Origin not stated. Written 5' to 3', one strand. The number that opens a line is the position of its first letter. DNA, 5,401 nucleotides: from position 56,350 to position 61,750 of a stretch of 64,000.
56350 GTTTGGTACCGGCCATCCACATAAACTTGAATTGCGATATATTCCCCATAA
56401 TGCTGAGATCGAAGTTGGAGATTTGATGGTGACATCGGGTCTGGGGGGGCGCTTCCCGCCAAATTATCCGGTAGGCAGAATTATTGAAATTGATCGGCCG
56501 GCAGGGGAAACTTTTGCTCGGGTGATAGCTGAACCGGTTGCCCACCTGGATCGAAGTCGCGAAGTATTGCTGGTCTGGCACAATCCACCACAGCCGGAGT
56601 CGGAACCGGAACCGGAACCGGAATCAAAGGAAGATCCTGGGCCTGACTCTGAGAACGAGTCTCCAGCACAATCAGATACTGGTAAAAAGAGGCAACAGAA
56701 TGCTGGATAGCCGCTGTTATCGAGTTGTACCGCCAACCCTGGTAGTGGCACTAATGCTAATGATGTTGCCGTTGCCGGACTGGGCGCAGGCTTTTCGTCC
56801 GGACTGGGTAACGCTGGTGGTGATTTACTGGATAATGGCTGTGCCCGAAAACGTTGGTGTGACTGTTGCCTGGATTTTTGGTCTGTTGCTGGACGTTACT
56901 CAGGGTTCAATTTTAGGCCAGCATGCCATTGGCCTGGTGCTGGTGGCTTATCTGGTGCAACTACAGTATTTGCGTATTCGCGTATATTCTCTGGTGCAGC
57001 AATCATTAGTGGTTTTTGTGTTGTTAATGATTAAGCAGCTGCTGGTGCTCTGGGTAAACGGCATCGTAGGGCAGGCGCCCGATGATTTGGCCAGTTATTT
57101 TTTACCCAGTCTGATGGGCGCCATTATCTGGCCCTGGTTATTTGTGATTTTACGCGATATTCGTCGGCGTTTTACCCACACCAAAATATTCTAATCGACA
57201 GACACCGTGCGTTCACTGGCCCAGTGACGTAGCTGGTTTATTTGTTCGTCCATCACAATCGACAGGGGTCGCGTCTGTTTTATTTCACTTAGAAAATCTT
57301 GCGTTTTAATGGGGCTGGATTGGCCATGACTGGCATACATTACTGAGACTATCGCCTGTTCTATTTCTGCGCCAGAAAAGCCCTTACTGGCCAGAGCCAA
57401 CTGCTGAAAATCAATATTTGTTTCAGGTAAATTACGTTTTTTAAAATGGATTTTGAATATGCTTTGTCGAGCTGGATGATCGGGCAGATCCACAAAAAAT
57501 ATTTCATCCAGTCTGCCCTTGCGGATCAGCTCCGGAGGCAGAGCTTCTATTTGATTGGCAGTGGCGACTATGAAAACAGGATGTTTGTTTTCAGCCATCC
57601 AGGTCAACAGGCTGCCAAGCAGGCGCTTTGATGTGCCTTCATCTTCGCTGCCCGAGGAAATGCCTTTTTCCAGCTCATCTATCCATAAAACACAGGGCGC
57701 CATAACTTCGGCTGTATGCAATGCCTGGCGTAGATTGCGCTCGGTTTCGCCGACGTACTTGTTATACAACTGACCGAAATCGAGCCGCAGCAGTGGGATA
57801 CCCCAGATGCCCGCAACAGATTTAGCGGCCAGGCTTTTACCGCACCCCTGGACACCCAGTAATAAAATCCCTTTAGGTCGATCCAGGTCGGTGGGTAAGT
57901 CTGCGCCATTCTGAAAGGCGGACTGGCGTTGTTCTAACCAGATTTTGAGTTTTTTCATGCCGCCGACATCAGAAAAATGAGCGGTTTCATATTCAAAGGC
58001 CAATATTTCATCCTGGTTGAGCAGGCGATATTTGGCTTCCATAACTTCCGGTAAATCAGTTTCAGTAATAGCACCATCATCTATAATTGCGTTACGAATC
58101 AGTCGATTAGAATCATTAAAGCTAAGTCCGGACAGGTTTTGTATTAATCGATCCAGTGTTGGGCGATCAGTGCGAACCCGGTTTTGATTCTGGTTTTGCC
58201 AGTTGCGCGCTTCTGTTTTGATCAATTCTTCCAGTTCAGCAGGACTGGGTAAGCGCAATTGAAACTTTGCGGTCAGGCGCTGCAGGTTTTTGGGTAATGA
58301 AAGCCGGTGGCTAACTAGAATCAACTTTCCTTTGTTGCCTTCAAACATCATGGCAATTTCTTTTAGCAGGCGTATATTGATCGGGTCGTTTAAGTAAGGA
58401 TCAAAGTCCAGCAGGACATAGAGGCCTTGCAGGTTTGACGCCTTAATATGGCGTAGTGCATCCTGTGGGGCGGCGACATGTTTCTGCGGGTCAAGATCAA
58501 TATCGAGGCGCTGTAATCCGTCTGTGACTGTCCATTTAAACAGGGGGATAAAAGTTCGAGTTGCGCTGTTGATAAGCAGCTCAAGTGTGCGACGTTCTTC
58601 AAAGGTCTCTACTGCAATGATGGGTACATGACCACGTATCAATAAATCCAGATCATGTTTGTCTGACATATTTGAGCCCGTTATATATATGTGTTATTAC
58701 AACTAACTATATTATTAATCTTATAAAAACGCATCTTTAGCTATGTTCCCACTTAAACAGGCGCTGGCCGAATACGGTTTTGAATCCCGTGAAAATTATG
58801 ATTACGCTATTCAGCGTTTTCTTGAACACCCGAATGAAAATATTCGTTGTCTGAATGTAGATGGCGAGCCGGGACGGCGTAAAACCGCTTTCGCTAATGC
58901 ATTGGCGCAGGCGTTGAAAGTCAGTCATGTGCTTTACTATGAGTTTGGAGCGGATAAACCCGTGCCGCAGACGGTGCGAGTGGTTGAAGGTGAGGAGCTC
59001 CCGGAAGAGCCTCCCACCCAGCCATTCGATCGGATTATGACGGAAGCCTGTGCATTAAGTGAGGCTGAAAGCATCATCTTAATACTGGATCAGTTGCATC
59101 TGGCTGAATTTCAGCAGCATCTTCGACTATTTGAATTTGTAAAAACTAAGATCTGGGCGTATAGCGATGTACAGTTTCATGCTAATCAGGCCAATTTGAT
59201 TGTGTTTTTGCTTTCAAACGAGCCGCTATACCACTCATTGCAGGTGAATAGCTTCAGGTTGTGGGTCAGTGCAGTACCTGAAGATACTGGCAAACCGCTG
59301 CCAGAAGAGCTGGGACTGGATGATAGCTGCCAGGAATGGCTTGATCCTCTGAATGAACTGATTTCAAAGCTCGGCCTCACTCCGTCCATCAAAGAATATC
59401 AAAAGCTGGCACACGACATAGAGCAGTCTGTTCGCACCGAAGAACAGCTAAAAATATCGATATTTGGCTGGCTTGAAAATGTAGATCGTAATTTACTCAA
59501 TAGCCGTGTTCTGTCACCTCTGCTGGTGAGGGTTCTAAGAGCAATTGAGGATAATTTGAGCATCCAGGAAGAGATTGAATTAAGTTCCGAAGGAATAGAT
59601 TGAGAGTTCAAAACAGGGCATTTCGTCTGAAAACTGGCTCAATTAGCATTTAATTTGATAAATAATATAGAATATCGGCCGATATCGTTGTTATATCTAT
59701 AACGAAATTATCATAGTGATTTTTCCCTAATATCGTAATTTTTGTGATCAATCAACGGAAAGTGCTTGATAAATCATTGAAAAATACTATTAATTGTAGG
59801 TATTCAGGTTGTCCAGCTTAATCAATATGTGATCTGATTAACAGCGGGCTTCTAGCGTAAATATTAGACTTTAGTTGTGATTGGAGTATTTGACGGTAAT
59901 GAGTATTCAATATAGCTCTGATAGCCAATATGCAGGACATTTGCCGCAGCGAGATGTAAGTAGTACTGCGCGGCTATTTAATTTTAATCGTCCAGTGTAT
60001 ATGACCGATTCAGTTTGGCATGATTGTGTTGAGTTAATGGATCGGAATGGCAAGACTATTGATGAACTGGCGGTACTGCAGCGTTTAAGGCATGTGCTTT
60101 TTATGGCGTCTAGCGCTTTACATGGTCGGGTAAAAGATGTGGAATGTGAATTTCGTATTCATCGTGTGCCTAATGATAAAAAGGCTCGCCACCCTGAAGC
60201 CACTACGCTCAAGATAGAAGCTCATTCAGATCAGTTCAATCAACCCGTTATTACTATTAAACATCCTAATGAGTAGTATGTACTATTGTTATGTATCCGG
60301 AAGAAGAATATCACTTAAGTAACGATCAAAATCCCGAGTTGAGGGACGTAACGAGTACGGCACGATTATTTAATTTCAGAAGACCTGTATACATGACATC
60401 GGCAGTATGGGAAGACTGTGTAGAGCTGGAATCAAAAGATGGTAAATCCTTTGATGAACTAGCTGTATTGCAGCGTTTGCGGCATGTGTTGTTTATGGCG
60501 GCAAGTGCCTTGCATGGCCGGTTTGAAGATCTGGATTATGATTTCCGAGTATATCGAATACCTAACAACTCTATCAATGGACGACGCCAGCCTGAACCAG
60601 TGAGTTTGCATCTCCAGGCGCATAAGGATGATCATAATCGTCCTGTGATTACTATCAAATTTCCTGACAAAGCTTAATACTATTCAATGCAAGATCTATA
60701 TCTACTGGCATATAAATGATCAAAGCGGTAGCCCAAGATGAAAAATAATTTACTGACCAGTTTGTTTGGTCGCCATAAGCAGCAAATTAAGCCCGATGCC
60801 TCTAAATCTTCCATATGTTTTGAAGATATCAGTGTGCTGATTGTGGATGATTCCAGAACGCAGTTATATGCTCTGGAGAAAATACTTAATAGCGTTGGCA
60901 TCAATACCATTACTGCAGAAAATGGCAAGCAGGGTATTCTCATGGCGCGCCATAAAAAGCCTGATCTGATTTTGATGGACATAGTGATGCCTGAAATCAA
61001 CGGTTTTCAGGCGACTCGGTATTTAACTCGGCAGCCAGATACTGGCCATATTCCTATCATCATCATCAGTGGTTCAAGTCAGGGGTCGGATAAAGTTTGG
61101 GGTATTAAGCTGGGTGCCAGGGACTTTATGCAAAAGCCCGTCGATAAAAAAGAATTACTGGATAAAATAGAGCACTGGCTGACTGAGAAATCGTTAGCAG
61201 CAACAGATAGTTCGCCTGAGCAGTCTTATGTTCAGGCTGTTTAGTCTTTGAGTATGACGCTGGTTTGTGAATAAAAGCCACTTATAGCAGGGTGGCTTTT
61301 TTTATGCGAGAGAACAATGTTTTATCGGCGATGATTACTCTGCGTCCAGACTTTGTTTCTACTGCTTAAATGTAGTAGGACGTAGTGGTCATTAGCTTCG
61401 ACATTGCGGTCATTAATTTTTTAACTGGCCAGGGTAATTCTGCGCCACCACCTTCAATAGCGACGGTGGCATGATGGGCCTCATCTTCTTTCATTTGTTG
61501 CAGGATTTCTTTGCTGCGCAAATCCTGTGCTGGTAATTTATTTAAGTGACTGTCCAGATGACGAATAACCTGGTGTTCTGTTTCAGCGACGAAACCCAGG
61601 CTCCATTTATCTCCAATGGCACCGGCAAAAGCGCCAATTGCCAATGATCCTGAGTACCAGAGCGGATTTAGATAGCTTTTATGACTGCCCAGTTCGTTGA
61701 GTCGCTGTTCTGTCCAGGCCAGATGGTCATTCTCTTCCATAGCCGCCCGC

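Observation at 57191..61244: Five-gene cluster after mreD: AAA ATPase, degenerate P-loop partner, tandem novel small proteins and a receiver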

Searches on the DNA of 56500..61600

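Call 45: search_rna_families(source=window, start=56500, end=61600, threshold=evalue, max_evalue=1)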
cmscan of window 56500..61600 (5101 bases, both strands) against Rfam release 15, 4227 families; matches with E-value up to 1: 0.
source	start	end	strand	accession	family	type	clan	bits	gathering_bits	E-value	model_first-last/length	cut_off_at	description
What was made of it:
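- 59604..59898 (.): AT-rich spacer of about 300 bp that carries the promoter region of the paralog-receiver operon. Call 45 (no Rfam match).
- Tried and rejected: Rfam found nothing in 56.5-61.6 kb (call 45).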
